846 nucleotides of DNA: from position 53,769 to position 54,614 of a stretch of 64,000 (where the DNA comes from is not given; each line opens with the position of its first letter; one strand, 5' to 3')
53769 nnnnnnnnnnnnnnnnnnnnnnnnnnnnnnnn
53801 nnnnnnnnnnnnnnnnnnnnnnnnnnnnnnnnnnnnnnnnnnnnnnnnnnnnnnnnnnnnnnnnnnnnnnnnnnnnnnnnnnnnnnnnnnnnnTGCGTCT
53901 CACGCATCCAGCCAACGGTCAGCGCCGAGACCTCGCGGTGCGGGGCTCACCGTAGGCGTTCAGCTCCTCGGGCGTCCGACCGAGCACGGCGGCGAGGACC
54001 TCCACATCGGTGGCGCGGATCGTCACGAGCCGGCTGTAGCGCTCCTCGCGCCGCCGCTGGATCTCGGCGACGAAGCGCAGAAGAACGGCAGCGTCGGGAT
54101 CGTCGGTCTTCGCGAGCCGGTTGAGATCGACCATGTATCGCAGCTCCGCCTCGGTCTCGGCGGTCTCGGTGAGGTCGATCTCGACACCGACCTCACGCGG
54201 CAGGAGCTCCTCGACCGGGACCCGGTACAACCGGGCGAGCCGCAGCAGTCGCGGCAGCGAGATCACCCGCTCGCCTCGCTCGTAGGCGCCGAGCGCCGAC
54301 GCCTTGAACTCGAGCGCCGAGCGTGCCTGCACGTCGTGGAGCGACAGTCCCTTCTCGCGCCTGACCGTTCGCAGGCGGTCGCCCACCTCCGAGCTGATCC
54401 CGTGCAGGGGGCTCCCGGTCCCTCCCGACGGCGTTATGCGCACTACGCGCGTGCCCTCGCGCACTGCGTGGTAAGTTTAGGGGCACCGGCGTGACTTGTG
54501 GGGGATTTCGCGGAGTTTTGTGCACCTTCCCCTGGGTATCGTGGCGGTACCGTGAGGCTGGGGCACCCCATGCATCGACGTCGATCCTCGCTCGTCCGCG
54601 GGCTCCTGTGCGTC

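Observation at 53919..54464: BldD-like regulator with a near-canonical c-di-GMP-binding signature (RxE-x8-RxxD) between two glycan loci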

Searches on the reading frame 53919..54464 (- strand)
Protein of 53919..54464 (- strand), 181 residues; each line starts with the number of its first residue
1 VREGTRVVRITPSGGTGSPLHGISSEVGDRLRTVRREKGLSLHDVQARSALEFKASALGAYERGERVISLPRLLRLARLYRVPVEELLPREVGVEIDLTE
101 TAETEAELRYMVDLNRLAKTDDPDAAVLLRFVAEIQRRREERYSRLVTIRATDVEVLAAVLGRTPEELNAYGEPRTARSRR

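Call 3: search_protein_families(library=pfam, proteins=[window:53919-54464:-], max_evalue=1)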
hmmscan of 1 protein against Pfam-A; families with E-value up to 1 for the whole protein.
window:53919-54464:- (181 aa): 5 families
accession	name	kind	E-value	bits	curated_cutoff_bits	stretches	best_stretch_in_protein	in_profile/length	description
PF21179.3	BldD-like_C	-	5.4e-11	42.6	27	1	111-168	3-60/70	DNA-binding protein BldD-like, C-terminal domain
PF13560.12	HTH_31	-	4.2e-10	40.2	27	1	26-87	1-61/64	Helix-turn-helix domain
PF01381.28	HTH_3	-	1.2e-08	35.3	23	1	31-87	1-55/55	Helix-turn-helix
PF12844.13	HTH_19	-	0.00048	20.4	30.2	1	28-88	1-59/64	Helix-turn-helix domain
PF13443.12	HTH_26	-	0.0016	19.1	22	1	30-88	1-58/63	Cro/C1-type HTH DNA-binding domain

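Call 4: search_protein_families(library=ncbifam, proteins=[window:53919-54464:-], max_evalue=1)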
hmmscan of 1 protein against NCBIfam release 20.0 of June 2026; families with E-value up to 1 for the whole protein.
window:53919-54464:- (181 aa): 6 families
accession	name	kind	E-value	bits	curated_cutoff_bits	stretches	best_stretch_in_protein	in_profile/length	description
NF050110.1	TransRegBldD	equivalog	2.5e-30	105.3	250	1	25-169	7-144/162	transcriptional regulator BldD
NF047948.1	male_kill_WMK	equivalog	4.2e-06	26.4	300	1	23-119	2-95/300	WO male-killing family protein Wmk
NF006015.0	PRK08154.1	subfamily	0.00022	20.5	204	1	24-114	28-106/314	anaerobic benzoate catabolism transcriptional regulator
NF041951.1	phage_RstR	subfamily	0.00034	20.8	80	1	27-95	3-69/108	RstR family transcriptional repressor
NF038139.1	Reg_Aceta_RamB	equivalog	0.0074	15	700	1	27-87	3-61/465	acetate metabolism transcriptional regulator RamB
NF007408.0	PRK09943.1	equivalog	0.16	11.6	211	1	27-88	8-67/185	HTH-type transcriptional regulator PuuR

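Call 5: search_solved_structures(query=window:53919-54464:-, max_evalue=1, show_alignments=4)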
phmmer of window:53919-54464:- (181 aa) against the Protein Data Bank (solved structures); distinct sequences matched with E-value up to 1: 20.
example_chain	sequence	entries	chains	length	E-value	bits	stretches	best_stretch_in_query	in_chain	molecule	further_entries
2ewt_A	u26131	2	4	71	1.2e-14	57.8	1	25-89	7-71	putative DNA-binding protein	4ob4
1y7y_A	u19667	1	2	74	0.00032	23.9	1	26-86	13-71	C.AhdI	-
5khd_R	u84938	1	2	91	0.00047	23.4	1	108-168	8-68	DNA-binding protein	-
4oay_A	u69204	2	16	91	0.0009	22.4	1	108-168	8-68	DNA-binding protein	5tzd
4oaz_R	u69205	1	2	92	0.00092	22.4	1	108-168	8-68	Putative DNA-binding protein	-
2mc4_A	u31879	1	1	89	0.0011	22.2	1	109-168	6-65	DNA binding protein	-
5tzf_J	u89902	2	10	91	0.0012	22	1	108-168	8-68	DNA-binding protein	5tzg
6rnz_A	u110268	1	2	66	0.0031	20.7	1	28-89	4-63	HTH-type transcriptional regulator DdrOC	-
6jq1_A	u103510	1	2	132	0.0042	20.3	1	26-101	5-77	Transcriptional regulator, XRE family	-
6rmq_A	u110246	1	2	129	0.0085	19.3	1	28-89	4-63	HTH-type transcriptional regulator DdrOC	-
6rnx_A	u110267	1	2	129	0.0087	19.2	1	28-93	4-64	HTH-type transcriptional regulator DdrOC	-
9k3w_A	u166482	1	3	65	0.067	16.4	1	29-89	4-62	Transcriptional regulator, PbsX family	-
3op9_A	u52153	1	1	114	0.16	15.2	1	25-88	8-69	Pli0006 protein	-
7t8i_A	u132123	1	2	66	0.2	14.8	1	26-88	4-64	Phage element (ICEBs1)transcriptional regulator (Xre family)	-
4gqm_A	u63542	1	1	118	0.4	13.8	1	24-65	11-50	CT009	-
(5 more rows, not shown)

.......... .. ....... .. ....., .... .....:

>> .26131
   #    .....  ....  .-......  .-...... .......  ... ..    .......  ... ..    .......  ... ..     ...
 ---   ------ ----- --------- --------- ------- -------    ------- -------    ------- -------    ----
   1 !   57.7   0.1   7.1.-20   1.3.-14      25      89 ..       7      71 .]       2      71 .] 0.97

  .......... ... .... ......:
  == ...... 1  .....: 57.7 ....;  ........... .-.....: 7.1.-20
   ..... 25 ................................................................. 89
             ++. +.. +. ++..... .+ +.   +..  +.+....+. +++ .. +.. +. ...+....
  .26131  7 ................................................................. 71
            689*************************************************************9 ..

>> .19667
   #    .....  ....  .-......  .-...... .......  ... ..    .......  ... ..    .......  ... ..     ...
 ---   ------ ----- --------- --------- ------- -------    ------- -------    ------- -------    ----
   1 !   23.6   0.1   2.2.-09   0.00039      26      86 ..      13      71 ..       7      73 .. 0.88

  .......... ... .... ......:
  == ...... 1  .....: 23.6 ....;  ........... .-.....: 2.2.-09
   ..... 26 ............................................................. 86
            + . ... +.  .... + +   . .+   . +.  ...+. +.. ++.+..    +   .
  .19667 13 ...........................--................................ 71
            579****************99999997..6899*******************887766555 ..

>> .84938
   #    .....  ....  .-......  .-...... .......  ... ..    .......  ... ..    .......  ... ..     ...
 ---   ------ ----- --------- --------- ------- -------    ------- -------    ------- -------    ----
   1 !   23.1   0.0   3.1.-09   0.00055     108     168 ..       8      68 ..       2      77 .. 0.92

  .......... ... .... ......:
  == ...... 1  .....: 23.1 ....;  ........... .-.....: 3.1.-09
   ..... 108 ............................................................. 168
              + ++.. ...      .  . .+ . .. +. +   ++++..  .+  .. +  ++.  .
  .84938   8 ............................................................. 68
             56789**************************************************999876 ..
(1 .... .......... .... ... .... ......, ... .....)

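Call 10: find_homologous_proteins(query=window:53919-54464:-, max_evalue=0.00001)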
Query window:53919-54464:- (181 aa): 1122 proteins with E <= 0.00001 among 2060 candidates; the best 120 are listed.
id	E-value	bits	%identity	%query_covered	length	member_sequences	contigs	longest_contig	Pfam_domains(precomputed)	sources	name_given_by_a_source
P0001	3.9e-93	328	91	100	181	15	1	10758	PF12844.14,PF01381.29,PF21179.4,PF13560.13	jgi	jgi:transcriptional regulator with XRE-family HTH domain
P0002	4.9e-74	266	80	93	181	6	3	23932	PF01381.29,PF21179.4,PF13560.13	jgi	jgi:transcriptional regulator with XRE-family HTH domain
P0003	1.2e-70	255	75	96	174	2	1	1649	PF01381.29,PF21179.4,PF13560.13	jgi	jgi:transcriptional regulator with XRE-family HTH domain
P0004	4.6e-52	194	87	56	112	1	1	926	PF21179.4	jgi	jgi:hypothetical protein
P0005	3.9e-48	181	60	86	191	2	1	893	PF01381.29,PF21179.4,PF13560.13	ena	-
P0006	1.3e-46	176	61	80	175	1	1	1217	PF12844.14,PF01381.29,PF21179.4,PF13560.13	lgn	-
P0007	1.3e-46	176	59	82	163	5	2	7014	PF12844.14,PF01381.29,PF21179.4,PF13560.13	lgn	-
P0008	1.8e-46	176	61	80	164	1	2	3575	PF12844.14,PF01381.29,PF21179.4,PF13560.13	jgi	jgi:transcriptional regulator with XRE-family HTH domain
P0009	2.7e-46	175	63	80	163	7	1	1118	PF12844.14,PF01381.29,PF21179.4,PF13560.13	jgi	jgi:transcriptional regulator with XRE-family HTH domain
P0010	2.7e-46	175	62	80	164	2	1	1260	PF01381.29,PF21179.4,PF13560.13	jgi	-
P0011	4.9e-46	175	61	80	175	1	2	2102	PF12844.14,PF01381.29,PF21179.4,PF13560.13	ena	-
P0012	7.1e-46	174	55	90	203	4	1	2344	PF12844.14,PF01381.29,PF21179.4,PF13560.13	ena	-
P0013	7.3e-46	174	59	82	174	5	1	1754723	PF12844.14,PF01381.29,PF21179.4,PF13560.13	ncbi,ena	-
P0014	7.8e-46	174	61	79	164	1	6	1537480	PF12844.14,PF01381.29,PF21179.4,PF13560.13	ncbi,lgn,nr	ncbi:MAG: transcriptional regulator [Acidimicrobiia bacterium]|nr:transcriptional regulator [Acidimi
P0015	8.5e-46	174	58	86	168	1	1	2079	PF12844.14,PF01381.29,PF21179.4,PF13560.13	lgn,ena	-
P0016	9.2e-46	174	58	87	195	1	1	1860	PF12844.14,PF01381.29,PF21179.4,PF13560.13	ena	-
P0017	1.2e-45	173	60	80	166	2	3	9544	PF12844.14,PF01381.29,PF21179.4,PF13560.13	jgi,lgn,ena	jgi:transcriptional regulator with XRE-family HTH domain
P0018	1.3e-45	173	61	81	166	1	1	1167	PF12844.14,PF01381.29,PF21179.4,PF13560.13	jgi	jgi:transcriptional regulator with XRE-family HTH domain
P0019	1.4e-45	173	60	80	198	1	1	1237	PF12844.14,PF01381.29,PF21179.4,PF13560.13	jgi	jgi:transcriptional regulator with XRE-family HTH domain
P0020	1.5e-45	173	59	80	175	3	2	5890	PF12844.14,PF01381.29,PF21179.4,PF13560.13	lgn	-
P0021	1.8e-45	173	61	81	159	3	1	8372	PF12844.14,PF01381.29,PF21179.4,PF13560.13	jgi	jgi:transcriptional regulator with XRE-family HTH domain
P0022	2.2e-45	172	59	80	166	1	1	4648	PF12844.14,PF01381.29,PF21179.4,PF13560.13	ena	-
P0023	2.6e-45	172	59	80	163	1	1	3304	PF12844.14,PF01381.29,PF21179.4,PF13560.13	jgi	jgi:transcriptional regulator with XRE-family HTH domain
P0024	2.7e-45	172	61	81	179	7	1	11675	PF12844.14,PF01381.29,PF21179.4,PF13560.13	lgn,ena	-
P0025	2.7e-45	172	59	85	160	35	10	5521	PF12844.14,PF01381.29,PF21179.4,PF13560.13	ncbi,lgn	-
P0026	2.8e-45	172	59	80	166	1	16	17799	PF12844.14,PF01381.29,PF21179.4,PF13560.13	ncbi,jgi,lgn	ncbi:MAG: transcriptional regulator [Acidimicrobiia bacterium]|jgi:transcriptional regulator with XR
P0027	3.0e-45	172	60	83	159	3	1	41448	PF12844.14,PF01381.29,PF21179.4,PF13560.13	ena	-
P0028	3.1e-45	172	60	80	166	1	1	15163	PF01381.29,PF21179.4,PF13560.13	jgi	jgi:transcriptional regulator with XRE-family HTH domain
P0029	3.1e-45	172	59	80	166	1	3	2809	PF12844.14,PF01381.29,PF21179.4,PF13560.13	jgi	jgi:transcriptional regulator with XRE-family HTH domain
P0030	3.1e-45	172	54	90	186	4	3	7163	PF12844.14,PF01381.29,PF21179.4,PF13560.13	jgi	jgi:transcriptional regulator with XRE-family HTH domain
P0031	3.2e-45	172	59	83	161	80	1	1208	PF12844.14,PF01381.29,PF21179.4,PF13560.13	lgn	-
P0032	3.6e-45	172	59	80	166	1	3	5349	PF12844.14,PF01381.29,PF21179.4,PF13560.13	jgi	jgi:transcriptional regulator with XRE-family HTH domain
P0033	3.7e-45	172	61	80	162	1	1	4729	PF01381.29,PF21179.4,PF13560.13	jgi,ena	jgi:transcriptional regulator with XRE-family HTH domain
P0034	4.8e-45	171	61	80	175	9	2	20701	PF12844.14,PF01381.29,PF21179.4,PF13560.13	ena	-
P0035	5.1e-45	171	59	80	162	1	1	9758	PF12844.14,PF01381.29,PF21179.4,PF13560.13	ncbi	-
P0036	5.3e-45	171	60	79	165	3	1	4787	PF12844.14,PF01381.29,PF21179.4,PF13560.13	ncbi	-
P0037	5.7e-45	171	59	86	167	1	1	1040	PF12844.14,PF01381.29,PF21179.4,PF13560.13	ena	-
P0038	7.4e-45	171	59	85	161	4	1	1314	PF12844.14,PF01381.29,PF21179.4,PF13560.13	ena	-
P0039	8.7e-45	171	59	81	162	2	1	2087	PF12844.14,PF01381.29,PF21179.4,PF13560.13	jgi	jgi:transcriptional regulator with XRE-family HTH domain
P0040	8.7e-45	171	59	82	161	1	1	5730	PF12844.14,PF01381.29,PF21179.4,PF13560.13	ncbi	-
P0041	9.0e-45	170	59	83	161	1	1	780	PF12844.14,PF01381.29,PF21179.4,PF13560.13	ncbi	-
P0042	9.3e-45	170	55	90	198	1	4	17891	PF01381.29,PF21179.4,PF13560.13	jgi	jgi:transcriptional regulator with XRE-family HTH domain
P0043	1.2e-44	170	60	80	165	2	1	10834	PF01381.29,PF21179.4,PF13560.13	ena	-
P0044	1.2e-44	170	60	81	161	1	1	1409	PF12844.14,PF01381.29,PF21179.4,PF13560.13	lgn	-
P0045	1.3e-44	170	60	81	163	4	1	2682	PF12844.14,PF01381.29,PF21179.4,PF13560.13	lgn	-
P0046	1.4e-44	170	60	80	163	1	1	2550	PF01381.29,PF21179.4,PF13560.13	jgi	jgi:transcriptional regulator with XRE-family HTH domain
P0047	1.5e-44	170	60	80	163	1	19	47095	PF01381.29,PF21179.4,PF13560.13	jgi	jgi:transcriptional regulator with XRE-family HTH domain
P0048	1.5e-44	170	59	80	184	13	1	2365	PF12844.14,PF01381.29,PF21179.4,PF13560.13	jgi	jgi:transcriptional regulator with XRE-family HTH domain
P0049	1.5e-44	170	58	87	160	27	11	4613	PF12844.14,PF01381.29,PF21179.4,PF13560.13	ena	-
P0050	1.6e-44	170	60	79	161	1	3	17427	PF01381.29,PF21179.4,PF13560.13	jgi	jgi:transcriptional regulator with XRE-family HTH domain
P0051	1.6e-44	170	59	80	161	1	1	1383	PF12844.14,PF01381.29,PF21179.4,PF13560.13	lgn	-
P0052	1.9e-44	169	59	80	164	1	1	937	PF12844.14,PF01381.29,PF21179.4,PF13560.13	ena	-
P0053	2.2e-44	169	60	80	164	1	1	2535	PF12844.14,PF01381.29,PF21179.4,PF13560.13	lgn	-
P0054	2.3e-44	169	60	80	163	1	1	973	PF01381.29,PF21179.4,PF13560.13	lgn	-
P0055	2.3e-44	169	60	80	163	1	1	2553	PF01381.29,PF21179.4,PF13560.13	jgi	jgi:transcriptional regulator with XRE-family HTH domain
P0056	2.3e-44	169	55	92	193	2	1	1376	PF01381.29,PF21179.4,PF13560.13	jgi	jgi:transcriptional regulator with XRE-family HTH domain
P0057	2.5e-44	169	61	79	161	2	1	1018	PF01381.29,PF21179.4,PF13560.13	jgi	jgi:transcriptional regulator with XRE-family HTH domain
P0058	2.6e-44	169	59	80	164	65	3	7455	PF01381.29,PF21179.4,PF13560.13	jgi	jgi:transcriptional regulator with XRE-family HTH domain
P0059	2.9e-44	169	62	79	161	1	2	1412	PF12844.14,PF01381.29,PF21179.4,PF13560.13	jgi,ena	-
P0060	3.1e-44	169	59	80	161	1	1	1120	PF12844.14,PF01381.29,PF21179.4,PF13560.13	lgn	-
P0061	3.2e-44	169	58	79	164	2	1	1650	PF12844.14,PF01381.29,PF21179.4,PF13560.13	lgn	-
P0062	3.3e-44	169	59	80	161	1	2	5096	PF12844.14,PF01381.29,PF21179.4,PF13560.13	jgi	jgi:transcriptional regulator with XRE-family HTH domain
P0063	3.3e-44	169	61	81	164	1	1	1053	PF12844.14,PF01381.29,PF21179.4,PF13560.13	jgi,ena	-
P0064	3.3e-44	169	61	81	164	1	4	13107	PF12844.14,PF01381.29,PF21179.4,PF13560.13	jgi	jgi:transcriptional regulator with XRE-family HTH domain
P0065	3.4e-44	169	59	80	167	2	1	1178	PF12844.14,PF01381.29,PF21179.4,PF13560.13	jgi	-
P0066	3.4e-44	169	58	80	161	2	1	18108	PF12844.14,PF01381.29,PF21179.4,PF13560.13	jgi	-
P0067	3.7e-44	168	60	81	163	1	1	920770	PF12844.14,PF01381.29,PF21179.4,PF13560.13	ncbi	ncbi:MAG: transcriptional regulator [Acidimicrobiia bacterium]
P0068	3.8e-44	168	59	80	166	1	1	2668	PF12844.14,PF01381.29,PF21179.4,PF13560.13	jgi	jgi:transcriptional regulator with XRE-family HTH domain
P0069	3.8e-44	168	58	81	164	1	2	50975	PF01381.29,PF21179.4,PF13560.13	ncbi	-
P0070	3.9e-44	168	60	80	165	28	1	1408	PF12844.14,PF01381.29,PF21179.4,PF13560.13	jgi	jgi:transcriptional regulator with XRE-family HTH domain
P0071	3.9e-44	168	58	81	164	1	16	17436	PF01381.29,PF21179.4,PF13560.13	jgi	jgi:transcriptional regulator with XRE-family HTH domain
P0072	4.1e-44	168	59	83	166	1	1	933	PF01381.29,PF21179.4,PF13560.13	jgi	jgi:transcriptional regulator with XRE-family HTH domain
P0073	4.5e-44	168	59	82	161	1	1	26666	PF12844.14,PF01381.29,PF21179.4,PF13560.13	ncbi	-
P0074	4.9e-44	168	52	92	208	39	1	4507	PF12844.14,PF01381.29,PF21179.4,PF13560.13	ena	-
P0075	5.0e-44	168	58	80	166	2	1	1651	PF12844.14,PF01381.29,PF21179.4,PF13560.13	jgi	-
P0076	5.0e-44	168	57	85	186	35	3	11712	PF01381.29,PF21179.4,PF13560.13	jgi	jgi:transcriptional regulator with XRE-family HTH domain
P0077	5.0e-44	168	59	80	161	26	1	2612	PF12844.14,PF01381.29,PF21179.4,PF13560.13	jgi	-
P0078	5.0e-44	168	58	83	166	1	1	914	PF12844.14,PF01381.29,PF21179.4,PF13560.13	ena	-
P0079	5.3e-44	168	59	79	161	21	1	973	PF12844.14,PF01381.29,PF21179.4,PF13560.13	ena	-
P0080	5.4e-44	168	60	79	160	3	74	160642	PF12844.14,PF01381.29,PF21179.4,PF13560.13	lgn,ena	-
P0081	5.7e-44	168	60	80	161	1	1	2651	PF12844.14,PF01381.29,PF21179.4,PF13560.13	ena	-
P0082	5.8e-44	168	59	85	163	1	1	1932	PF12844.14,PF01381.29,PF21179.4,PF13560.13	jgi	jgi:transcriptional regulator with XRE-family HTH domain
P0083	5.9e-44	168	61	79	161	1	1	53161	PF12844.14,PF01381.29,PF21179.4,PF13560.13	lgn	-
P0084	5.9e-44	168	58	83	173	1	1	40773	PF01381.29,PF21179.4,PF13560.13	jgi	jgi:transcriptional regulator with XRE-family HTH domain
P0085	6.1e-44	168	60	80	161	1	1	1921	PF12844.14,PF01381.29,PF21179.4,PF13560.13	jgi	-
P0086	6.4e-44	168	62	79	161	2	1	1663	PF01381.29,PF21179.4,PF13560.13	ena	-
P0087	6.5e-44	168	60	80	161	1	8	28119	PF12844.14,PF01381.29,PF21179.4,PF13560.13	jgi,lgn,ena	-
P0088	6.6e-44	168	63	79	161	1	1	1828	PF01381.29,PF21179.4,PF13560.13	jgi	jgi:transcriptional regulator with XRE-family HTH domain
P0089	6.6e-44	168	59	79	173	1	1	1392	PF12844.14,PF01381.29,PF21179.4,PF13560.13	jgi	jgi:transcriptional regulator with XRE-family HTH domain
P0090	6.7e-44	168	61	80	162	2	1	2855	PF01381.29,PF21179.4,PF13560.13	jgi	jgi:transcriptional regulator with XRE-family HTH domain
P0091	6.8e-44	168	54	87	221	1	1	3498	PF12844.14,PF01381.29,PF21179.4,PF13560.13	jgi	jgi:transcriptional regulator with XRE-family HTH domain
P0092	6.8e-44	168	60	80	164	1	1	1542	PF12844.14,PF01381.29,PF21179.4,PF13560.13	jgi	jgi:transcriptional regulator with XRE-family HTH domain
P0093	7.2e-44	168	60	80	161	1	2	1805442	PF12844.14,PF01381.29,PF21179.4,PF13560.13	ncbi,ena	-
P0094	7.5e-44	167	58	82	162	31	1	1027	PF12844.14,PF01381.29,PF21179.4,PF13560.13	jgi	-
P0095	7.6e-44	167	58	81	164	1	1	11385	PF01381.29,PF21179.4,PF13560.13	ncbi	-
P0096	7.9e-44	167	59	80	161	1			PF12844.14,PF01381.29,PF21179.4,PF13560.13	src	-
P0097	7.9e-44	167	59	80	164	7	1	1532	PF12844.14,PF01381.29,PF21179.4,PF13560.13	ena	-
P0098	7.9e-44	167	57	85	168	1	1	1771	PF12844.14,PF01381.29,PF21179.4,PF13560.13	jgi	jgi:transcriptional regulator with XRE-family HTH domain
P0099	8.2e-44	167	58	83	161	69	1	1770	PF12844.14,PF01381.29,PF21179.4,PF13560.13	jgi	jgi:transcriptional regulator with XRE-family HTH domain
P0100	8.3e-44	167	57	80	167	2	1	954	PF12844.14,PF01381.29,PF21179.4,PF13560.13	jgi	-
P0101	8.3e-44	167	58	87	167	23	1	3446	PF01381.29,PF21179.4,PF13560.13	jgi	jgi:transcriptional regulator with XRE-family HTH domain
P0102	8.6e-44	167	60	80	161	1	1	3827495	PF12844.14,PF01381.29,PF21179.4,PF13560.13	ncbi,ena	-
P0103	9.3e-44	167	61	78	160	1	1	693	PF12844.14,PF01381.29,PF21179.4,PF13560.13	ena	-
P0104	1.0e-43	167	60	79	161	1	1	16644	PF01381.29,PF21179.4,PF13560.13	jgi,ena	jgi:transcriptional regulator with XRE-family HTH domain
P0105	1.0e-43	167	58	80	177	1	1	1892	PF12844.14,PF01381.29,PF21179.4,PF13560.13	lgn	-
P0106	1.1e-43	167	61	78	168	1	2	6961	PF12844.14,PF01381.29,PF21179.4,PF13560.13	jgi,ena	jgi:hypothetical protein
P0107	1.1e-43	167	61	78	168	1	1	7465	PF12844.14,PF01381.29,PF21179.4,PF13560.13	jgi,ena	jgi:transcriptional regulator with XRE-family HTH domain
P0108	1.1e-43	167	59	82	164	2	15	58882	PF12844.14,PF01381.29,PF21179.4,PF13560.13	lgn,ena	-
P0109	1.1e-43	167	59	80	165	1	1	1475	PF12844.14,PF01381.29,PF21179.4,PF13560.13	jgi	-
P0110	1.1e-43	167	57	81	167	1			PF01381.29,PF21179.4,PF13560.13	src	-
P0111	1.1e-43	167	57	81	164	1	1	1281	PF01381.29,PF21179.4,PF13560.13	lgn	-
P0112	1.2e-43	167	59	79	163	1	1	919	PF01381.29,PF21179.4,PF13560.13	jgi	jgi:transcriptional regulator with XRE-family HTH domain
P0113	1.2e-43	167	60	80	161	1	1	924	PF01381.29,PF21179.4,PF13560.13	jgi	jgi:transcriptional regulator with XRE-family HTH domain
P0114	1.3e-43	167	56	85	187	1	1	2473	PF12844.14,PF01381.29,PF21179.4,PF13560.13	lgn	-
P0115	1.3e-43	167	59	81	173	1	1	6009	PF01381.29,PF21179.4,PF13560.13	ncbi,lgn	-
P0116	1.4e-43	167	58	80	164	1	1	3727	PF01381.29,PF21179.4,PF13560.13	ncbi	-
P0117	1.4e-43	167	59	81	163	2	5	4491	PF12844.14,PF01381.29,PF21179.4,PF13560.13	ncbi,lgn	-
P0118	1.4e-43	167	57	80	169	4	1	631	PF12844.14,PF01381.29,PF21179.4,PF13560.13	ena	-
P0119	1.5e-43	167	63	78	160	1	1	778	PF01381.29,PF21179.4,PF13560.13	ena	-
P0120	1.5e-43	166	52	87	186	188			PF12844.14,PF01381.29,PF21179.4,PF13560.13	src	-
